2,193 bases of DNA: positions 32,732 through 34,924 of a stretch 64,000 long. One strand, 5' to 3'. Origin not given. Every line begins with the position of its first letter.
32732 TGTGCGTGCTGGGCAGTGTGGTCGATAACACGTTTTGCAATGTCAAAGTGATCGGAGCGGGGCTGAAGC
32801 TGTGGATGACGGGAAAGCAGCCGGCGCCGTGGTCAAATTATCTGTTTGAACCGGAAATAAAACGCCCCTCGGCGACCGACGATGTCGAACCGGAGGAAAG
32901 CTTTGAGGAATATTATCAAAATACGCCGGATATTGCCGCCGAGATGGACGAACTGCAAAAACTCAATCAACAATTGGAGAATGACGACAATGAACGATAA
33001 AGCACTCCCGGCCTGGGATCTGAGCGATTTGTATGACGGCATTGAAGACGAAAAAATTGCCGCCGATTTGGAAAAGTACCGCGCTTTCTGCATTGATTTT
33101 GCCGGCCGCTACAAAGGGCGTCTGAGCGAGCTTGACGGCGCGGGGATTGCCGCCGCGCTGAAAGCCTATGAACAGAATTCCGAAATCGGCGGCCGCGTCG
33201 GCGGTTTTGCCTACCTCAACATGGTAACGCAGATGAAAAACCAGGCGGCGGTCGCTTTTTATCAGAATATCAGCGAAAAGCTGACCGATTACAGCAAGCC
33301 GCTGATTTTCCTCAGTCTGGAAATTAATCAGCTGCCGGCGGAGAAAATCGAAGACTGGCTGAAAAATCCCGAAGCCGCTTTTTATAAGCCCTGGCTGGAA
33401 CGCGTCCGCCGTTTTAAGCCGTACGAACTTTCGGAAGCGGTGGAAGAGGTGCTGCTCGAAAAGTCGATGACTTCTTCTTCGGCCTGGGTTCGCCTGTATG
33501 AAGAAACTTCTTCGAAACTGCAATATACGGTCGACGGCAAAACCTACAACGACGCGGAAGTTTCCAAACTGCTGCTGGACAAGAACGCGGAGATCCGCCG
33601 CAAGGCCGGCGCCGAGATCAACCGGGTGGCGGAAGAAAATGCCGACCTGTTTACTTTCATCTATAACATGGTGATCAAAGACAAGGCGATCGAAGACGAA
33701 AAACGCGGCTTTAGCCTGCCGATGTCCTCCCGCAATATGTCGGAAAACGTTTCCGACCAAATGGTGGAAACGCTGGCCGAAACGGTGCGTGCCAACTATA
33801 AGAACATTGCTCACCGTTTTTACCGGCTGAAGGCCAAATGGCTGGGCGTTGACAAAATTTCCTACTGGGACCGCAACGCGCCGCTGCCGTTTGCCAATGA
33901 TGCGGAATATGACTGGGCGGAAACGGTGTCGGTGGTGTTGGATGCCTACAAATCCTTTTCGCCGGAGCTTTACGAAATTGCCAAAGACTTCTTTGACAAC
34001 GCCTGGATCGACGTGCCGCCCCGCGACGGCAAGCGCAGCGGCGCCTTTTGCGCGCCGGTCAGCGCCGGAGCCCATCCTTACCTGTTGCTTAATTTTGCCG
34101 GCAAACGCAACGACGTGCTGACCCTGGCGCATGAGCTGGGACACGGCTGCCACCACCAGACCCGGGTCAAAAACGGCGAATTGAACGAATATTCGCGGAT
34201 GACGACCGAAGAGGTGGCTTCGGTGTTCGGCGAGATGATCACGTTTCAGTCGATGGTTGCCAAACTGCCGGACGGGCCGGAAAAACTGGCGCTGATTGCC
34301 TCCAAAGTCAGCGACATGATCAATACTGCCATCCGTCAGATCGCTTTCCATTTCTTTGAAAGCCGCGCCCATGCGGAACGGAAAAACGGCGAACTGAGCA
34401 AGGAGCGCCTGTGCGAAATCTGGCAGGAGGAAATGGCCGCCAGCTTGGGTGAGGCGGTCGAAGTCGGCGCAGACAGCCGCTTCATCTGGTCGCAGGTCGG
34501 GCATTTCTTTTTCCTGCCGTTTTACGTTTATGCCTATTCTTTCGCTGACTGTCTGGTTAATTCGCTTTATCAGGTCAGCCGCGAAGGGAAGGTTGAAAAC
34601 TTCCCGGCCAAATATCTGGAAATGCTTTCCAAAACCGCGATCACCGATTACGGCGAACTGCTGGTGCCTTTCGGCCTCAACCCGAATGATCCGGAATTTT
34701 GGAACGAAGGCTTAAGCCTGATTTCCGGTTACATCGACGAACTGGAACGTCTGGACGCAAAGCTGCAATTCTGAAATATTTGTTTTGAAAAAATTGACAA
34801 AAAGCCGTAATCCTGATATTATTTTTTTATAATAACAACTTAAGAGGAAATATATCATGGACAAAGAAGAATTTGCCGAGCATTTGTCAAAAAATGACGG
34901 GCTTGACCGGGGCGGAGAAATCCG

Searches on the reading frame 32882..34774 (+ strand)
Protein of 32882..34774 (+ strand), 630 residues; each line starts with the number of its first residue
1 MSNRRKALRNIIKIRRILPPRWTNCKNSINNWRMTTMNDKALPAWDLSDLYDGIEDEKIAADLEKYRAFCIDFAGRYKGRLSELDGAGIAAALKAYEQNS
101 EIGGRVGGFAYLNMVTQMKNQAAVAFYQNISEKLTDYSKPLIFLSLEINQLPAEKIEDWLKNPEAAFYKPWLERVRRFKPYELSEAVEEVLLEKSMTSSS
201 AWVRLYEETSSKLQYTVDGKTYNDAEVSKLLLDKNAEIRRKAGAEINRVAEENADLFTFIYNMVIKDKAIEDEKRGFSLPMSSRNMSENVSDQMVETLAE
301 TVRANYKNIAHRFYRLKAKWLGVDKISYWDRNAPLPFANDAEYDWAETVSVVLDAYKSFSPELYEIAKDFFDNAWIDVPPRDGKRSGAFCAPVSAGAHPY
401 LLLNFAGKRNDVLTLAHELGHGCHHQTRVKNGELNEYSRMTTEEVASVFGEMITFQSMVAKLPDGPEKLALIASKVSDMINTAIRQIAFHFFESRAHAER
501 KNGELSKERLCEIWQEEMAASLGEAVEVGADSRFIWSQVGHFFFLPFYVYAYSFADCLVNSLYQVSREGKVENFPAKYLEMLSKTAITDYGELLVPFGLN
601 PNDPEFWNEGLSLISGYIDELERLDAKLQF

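Call 25: search_protein_families(library=ncbifam, proteins=[window:32882-34774:+], max_evalue=1e-10)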
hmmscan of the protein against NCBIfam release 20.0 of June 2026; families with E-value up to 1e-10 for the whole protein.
window:32882-34774:+ (630 aa): 3 families
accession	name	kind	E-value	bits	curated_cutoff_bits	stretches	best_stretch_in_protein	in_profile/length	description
TIGR02290.1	M3_fam_3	subfamily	2e-166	555.4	561.7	1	44-624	1-587/587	M3 family oligoendopeptidase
TIGR00181.1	pepF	equivalog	2.5e-81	274.3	490.55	1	44-623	9-590/591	oligoendopeptidase F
TIGR02289.1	M3_not_pepF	subfamily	2.1e-29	102.6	442.35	1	200-585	122-511/549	M3 family oligoendopeptidase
